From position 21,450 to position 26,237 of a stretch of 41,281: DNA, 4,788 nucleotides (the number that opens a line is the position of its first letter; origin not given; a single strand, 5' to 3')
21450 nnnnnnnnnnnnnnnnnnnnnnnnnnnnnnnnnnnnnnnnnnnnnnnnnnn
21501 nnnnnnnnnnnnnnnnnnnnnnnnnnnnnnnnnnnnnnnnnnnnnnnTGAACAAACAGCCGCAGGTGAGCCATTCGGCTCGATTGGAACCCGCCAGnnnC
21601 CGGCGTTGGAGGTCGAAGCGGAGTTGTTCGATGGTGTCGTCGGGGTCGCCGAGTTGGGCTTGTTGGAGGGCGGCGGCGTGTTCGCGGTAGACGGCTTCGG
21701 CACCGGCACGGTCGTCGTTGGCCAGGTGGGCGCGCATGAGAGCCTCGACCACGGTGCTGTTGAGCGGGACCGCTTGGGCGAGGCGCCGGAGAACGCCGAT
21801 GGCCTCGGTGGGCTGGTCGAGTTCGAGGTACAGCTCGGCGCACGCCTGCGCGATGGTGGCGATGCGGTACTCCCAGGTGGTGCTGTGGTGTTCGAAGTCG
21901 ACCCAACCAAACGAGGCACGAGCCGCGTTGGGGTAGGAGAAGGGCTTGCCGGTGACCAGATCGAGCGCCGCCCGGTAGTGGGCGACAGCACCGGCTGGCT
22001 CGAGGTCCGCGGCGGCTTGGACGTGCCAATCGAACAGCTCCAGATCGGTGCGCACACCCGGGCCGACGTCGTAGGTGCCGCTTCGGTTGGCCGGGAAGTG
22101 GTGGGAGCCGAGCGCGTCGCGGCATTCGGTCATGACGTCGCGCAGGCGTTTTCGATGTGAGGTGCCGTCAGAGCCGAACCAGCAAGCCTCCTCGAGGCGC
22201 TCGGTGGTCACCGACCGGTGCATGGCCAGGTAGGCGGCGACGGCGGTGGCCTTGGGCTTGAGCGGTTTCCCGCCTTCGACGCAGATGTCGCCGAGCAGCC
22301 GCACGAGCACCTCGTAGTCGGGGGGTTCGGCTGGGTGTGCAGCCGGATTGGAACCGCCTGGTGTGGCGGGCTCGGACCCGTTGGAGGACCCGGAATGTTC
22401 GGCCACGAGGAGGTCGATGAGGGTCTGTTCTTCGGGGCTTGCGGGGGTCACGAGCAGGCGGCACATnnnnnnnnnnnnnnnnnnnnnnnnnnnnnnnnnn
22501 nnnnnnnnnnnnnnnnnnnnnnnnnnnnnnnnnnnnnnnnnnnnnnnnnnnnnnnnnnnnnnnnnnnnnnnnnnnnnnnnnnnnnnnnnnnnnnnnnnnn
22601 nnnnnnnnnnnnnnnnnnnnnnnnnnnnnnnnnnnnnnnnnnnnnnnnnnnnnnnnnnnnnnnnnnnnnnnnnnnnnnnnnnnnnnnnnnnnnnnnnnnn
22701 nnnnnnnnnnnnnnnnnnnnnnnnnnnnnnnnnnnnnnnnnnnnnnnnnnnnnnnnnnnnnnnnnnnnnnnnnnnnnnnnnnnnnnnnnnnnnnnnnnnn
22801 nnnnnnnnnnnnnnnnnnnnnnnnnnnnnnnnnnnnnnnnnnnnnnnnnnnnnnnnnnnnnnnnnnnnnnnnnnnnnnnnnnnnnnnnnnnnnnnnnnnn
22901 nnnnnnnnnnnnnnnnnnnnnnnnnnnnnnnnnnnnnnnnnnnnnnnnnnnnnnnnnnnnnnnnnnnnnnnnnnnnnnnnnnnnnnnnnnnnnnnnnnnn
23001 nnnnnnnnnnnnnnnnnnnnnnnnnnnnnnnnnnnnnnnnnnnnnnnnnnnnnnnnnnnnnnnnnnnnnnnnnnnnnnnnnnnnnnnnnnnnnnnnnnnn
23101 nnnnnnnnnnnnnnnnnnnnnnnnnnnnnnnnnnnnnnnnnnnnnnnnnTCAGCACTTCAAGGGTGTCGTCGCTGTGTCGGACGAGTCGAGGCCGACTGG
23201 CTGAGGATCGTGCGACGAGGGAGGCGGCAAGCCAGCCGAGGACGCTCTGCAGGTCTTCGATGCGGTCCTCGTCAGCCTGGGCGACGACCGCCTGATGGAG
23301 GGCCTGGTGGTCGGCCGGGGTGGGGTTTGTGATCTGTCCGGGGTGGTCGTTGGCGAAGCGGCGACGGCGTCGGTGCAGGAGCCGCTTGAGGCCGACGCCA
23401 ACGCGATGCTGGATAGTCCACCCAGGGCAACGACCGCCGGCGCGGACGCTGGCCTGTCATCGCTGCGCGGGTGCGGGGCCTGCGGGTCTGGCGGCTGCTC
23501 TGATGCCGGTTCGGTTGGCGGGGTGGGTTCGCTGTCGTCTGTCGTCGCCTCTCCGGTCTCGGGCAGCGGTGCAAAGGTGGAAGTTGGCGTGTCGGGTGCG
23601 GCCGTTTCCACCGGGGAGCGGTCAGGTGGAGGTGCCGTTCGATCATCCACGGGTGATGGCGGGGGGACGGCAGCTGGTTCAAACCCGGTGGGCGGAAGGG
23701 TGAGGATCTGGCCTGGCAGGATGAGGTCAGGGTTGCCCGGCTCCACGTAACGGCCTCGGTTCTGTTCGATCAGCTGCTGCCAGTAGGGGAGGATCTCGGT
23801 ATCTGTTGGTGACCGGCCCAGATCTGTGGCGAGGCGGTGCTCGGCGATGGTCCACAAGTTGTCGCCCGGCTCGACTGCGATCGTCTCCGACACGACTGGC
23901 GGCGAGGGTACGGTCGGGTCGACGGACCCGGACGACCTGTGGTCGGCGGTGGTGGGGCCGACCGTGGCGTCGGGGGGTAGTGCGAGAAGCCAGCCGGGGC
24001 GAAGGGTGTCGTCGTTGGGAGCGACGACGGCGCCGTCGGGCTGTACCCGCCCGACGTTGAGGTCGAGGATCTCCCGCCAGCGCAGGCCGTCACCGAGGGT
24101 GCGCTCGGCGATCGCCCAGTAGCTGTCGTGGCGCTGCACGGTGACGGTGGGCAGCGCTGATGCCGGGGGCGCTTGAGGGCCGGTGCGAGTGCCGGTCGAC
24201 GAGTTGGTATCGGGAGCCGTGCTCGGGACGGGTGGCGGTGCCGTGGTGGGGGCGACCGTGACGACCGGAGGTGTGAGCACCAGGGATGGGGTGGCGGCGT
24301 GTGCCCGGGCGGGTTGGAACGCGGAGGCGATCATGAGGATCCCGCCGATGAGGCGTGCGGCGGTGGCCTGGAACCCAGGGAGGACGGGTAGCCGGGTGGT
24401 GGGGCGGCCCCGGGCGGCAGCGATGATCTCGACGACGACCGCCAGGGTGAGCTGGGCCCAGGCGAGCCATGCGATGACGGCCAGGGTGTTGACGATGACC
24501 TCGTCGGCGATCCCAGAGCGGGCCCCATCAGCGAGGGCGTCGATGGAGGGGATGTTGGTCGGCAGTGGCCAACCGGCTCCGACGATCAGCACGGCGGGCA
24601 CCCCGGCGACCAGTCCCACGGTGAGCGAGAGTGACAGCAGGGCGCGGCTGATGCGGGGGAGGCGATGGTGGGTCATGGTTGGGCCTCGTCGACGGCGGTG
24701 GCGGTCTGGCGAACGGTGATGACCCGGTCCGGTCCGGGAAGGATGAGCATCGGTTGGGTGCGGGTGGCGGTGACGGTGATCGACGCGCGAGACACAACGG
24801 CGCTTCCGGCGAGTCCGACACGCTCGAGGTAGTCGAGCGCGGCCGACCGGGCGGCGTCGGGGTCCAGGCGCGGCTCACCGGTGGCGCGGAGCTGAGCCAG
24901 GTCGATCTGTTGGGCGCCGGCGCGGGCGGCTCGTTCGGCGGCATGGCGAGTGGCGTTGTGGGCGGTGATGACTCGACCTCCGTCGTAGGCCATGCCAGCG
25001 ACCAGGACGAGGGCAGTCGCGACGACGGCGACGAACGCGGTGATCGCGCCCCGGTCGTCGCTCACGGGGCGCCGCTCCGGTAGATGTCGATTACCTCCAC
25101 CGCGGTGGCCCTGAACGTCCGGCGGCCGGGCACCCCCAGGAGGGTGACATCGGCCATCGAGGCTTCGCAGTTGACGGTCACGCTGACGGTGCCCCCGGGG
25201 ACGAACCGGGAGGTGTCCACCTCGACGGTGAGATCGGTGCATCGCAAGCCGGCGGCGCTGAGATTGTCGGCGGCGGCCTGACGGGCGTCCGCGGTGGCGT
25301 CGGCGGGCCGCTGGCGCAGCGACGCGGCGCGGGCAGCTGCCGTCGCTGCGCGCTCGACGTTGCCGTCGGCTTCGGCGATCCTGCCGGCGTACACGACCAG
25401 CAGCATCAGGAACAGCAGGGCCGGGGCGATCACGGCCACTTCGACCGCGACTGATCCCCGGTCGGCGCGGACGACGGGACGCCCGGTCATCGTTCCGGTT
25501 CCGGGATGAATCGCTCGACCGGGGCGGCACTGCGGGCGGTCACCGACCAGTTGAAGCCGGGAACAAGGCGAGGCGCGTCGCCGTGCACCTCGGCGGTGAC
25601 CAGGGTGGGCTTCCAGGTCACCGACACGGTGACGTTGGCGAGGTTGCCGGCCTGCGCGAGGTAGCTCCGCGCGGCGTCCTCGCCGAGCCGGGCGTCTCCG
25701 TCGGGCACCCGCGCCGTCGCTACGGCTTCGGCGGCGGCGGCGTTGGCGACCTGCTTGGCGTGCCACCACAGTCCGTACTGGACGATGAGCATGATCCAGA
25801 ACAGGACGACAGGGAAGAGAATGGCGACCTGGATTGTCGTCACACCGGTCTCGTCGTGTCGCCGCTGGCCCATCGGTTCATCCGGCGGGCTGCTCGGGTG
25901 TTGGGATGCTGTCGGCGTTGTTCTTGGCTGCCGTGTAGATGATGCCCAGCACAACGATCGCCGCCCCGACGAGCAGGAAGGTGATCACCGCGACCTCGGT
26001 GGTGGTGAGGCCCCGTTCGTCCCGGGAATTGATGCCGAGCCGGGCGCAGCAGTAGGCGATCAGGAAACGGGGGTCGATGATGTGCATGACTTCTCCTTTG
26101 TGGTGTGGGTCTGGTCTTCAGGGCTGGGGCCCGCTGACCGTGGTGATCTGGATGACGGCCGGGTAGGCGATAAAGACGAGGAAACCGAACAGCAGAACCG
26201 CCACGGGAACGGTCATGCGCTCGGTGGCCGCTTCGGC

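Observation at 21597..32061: Complete Tad/Flp pilus operon embedded between the T4SS genes and the relaxase of an ICE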

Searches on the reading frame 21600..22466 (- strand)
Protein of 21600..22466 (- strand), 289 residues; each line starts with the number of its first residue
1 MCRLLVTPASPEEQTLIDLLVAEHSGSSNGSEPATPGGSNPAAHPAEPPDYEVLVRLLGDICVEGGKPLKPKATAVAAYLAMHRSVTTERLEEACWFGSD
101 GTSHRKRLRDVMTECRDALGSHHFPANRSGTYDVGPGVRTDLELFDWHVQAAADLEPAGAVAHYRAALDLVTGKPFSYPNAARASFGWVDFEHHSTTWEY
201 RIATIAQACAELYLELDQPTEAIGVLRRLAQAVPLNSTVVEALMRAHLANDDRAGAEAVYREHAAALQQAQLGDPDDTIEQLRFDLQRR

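Call 108: search_solved_structures(query=A7, max_evalue=0.1, show_alignments=1)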
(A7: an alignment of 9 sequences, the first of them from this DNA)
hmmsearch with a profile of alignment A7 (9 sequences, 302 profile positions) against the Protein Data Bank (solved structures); distinct sequences matched with E-value up to 0.1: 52.
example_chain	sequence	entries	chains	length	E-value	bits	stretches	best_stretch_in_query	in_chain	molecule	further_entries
9qhb_A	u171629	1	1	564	4.3e-18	69.1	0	219-268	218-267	Engineered tetratricopeptide repeat protein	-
2fez_A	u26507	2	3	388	8e-17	64.9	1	59-288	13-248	Probable regulatory protein embR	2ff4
8hvr_I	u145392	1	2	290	1.4e-13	54.2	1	40-285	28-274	Regulatory protein AfsR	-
8bu0_A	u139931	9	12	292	4.2e-13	52.7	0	220-269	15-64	Consensus tetratricopeptide repeat protein | Crystal structure of an 8-repeat consensus TPR superhelix with Zinc. | Monomer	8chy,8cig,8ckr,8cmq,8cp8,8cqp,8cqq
6qx9_5J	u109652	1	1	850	2.6e-10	43.5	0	224-280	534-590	Pre-mRNA-processing factor 6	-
3jcr_G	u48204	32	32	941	6.2e-10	42.3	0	224-280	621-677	hPrp6 | Pre-mRNA-processing factor 6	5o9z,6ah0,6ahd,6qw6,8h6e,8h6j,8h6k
9qhc_A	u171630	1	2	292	2.5e-09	40.3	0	218-268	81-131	Engineered tetratricopeptide repeat protein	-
9gzg_A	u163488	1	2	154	9.2e-08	35.1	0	218-269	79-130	Engineered CTPR protein with glutamic acids for conductivity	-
9l5r_J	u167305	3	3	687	7.2e-07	32.2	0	218-271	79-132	Suppressor of forked domain-containing protein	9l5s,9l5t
1na0_A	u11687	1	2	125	2.7e-06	30.3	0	219-259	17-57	designed protein CTPR3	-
2fo7_A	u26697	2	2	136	5.8e-06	29.2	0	220-269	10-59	SYNTHETIC CONSENSUS TPR PROTEIN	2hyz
6vfh_A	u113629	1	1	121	6.2e-06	29.1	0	220-255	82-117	T33_dn10A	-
8ch0_A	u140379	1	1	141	6.8e-06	29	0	219-269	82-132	Consensus tetratricopeptide repeat protein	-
6v8e_A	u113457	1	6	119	1e-05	28.4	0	220-259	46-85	Designed protein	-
6vfj_B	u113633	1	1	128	1.1e-05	28.4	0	220-259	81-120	I53_dn5B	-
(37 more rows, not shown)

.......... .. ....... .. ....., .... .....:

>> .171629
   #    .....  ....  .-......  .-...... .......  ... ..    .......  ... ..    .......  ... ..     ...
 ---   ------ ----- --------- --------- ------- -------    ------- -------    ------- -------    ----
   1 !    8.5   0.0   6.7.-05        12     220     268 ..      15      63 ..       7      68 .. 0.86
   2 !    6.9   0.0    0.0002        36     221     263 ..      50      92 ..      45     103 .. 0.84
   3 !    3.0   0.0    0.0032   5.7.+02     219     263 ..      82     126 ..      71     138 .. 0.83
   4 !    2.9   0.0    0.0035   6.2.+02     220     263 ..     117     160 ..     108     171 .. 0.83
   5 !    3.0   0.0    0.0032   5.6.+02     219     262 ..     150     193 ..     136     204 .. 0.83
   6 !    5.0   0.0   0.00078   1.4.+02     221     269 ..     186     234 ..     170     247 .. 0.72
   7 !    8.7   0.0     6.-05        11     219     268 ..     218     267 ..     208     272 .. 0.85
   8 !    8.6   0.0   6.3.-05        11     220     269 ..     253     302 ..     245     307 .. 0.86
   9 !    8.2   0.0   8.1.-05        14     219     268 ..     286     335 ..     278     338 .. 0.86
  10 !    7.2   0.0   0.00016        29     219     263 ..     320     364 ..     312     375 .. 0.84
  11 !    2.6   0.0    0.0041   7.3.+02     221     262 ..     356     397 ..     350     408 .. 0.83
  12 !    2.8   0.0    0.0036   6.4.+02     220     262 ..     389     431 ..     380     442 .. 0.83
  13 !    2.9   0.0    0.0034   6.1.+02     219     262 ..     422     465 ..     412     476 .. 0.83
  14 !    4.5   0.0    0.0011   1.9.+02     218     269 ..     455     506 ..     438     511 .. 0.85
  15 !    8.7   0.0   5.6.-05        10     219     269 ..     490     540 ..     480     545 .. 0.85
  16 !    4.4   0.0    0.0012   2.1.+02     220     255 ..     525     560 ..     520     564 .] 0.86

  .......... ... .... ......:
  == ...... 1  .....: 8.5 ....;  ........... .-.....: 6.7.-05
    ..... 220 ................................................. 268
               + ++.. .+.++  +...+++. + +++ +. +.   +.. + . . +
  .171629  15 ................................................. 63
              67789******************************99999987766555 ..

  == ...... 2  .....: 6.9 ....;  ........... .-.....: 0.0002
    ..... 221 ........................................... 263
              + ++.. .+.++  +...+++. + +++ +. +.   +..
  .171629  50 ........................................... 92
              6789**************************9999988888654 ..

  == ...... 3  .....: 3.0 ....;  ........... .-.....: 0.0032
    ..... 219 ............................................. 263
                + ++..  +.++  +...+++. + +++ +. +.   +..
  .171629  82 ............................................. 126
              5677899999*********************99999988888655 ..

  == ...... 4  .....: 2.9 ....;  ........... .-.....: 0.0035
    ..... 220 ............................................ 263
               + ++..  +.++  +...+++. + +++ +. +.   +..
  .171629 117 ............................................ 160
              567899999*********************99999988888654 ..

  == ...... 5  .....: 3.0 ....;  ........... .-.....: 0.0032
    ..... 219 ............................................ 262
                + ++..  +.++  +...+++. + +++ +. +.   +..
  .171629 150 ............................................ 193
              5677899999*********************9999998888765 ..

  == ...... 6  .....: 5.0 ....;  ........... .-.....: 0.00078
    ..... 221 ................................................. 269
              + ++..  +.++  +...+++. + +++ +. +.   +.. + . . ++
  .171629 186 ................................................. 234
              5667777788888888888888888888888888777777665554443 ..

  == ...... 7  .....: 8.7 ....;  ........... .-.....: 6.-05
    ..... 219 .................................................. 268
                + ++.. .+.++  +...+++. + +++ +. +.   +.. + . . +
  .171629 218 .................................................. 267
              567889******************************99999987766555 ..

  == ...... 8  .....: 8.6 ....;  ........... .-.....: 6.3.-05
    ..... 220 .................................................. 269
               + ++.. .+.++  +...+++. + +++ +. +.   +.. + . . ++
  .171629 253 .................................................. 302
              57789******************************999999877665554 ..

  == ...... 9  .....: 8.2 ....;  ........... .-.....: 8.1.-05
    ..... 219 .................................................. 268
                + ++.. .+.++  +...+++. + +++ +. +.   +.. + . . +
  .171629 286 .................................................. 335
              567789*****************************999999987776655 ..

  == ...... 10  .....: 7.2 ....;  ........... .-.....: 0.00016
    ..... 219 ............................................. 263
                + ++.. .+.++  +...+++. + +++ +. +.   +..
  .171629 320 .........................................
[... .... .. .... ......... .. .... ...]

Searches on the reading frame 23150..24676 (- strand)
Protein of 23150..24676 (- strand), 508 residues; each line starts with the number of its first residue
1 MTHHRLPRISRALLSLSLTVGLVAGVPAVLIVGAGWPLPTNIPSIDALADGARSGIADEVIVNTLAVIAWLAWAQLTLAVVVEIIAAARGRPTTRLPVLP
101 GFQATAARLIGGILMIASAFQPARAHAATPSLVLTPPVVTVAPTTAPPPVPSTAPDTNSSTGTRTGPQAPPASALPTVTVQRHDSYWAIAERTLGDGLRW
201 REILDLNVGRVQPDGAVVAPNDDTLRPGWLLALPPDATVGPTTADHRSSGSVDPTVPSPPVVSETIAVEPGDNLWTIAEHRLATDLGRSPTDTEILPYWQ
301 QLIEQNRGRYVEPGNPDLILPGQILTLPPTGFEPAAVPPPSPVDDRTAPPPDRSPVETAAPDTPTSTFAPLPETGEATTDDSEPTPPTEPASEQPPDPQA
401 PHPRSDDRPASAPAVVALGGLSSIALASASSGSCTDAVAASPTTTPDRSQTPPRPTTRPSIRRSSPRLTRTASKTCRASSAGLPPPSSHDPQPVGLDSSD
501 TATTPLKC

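Call 7: search_protein_families(library=pfam, proteins=[window:23150-24676:-], max_evalue=0.01)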
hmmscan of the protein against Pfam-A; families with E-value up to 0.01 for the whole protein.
window:23150-24676:- (508 aa): 1 family
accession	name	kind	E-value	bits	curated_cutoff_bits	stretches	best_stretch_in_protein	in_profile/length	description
PF01476.26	LysM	-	6.8e-08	32.8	20.9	0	179-214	2-32/43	LysM domain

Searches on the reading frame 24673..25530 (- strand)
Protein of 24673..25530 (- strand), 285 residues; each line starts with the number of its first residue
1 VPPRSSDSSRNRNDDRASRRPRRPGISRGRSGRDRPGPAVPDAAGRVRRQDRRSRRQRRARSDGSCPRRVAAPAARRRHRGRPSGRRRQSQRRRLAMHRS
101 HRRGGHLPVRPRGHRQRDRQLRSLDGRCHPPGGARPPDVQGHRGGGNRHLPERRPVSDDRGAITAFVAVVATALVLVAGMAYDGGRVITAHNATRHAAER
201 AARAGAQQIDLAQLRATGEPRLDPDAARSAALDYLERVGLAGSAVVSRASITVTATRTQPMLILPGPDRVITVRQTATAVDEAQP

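Call 7: search_protein_families(library=pfam, proteins=[window:24673-25530:-], max_evalue=0.01)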
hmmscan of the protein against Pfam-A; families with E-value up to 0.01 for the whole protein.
window:24673-25530:- (285 aa): 1 family
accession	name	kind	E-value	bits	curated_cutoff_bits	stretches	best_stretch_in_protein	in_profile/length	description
PF13400.11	Tad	-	8.4e-07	29.7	22.3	1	161-208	1-47/47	Putative Flp pilus-assembly TadE/G-like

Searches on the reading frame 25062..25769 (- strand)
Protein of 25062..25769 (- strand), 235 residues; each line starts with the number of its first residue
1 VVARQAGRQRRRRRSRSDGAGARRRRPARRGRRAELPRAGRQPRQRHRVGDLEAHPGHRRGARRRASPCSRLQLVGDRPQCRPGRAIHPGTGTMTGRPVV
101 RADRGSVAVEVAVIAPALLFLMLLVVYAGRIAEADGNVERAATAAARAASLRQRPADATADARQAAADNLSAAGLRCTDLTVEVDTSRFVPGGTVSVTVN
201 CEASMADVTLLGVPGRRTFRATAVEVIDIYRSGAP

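Call 6: search_protein_families(library=pfam, proteins=[window:25062-25769:-], max_evalue=0.01)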
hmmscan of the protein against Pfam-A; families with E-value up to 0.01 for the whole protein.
window:25062-25769:- (235 aa): 1 family
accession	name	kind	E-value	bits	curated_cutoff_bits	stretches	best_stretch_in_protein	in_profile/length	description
PF07811.17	TadE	-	5e-08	33.4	22.9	1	105-147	1-43/43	TadE-like protein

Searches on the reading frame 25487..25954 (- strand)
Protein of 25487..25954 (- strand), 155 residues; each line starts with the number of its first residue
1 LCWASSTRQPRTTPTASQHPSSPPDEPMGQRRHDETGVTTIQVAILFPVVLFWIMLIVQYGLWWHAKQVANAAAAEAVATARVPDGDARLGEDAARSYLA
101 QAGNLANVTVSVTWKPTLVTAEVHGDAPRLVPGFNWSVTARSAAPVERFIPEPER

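Call 6: search_protein_families(library=pfam, proteins=[window:25487-25954:-], max_evalue=0.01)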
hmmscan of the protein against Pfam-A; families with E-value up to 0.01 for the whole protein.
window:25487-25954:- (155 aa): 1 family
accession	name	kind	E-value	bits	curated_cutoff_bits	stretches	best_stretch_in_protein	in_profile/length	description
PF07811.17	TadE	-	1.1e-10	41.9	22.9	1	37-78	1-42/43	TadE-like protein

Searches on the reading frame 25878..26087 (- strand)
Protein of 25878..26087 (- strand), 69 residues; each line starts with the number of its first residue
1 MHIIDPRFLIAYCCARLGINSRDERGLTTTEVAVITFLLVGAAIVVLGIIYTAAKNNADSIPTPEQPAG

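Call 6: search_protein_families(library=pfam, proteins=[window:25878-26087:-], max_evalue=0.01)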
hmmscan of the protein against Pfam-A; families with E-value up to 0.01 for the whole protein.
window:25878-26087:- (69 aa): 0 families

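Call 33: search_protein_families(library=ncbifam, proteins=[window:25878-26087:-], max_evalue=0.01)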
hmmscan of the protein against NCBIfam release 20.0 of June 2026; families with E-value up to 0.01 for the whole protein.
window:25878-26087:- (69 aa): 0 families

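Call 94: search_protein_families(library=pfam, proteins=[window:25878-26087:-], max_evalue=1)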
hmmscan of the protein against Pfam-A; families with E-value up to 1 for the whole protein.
window:25878-26087:- (69 aa): 3 families
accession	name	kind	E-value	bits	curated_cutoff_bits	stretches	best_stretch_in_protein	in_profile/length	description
PF14029.11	DUF4244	-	0.036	13.9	27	1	20-50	6-36/54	Protein of unknown function (DUF4244)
PF04906.18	Tweety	-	0.043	12.9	31.8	1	8-49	58-99/431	Tweety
PF13295.11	DUF4077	-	0.11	12.8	25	1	9-56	23-69/172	Domain of unknown function (DUF4077)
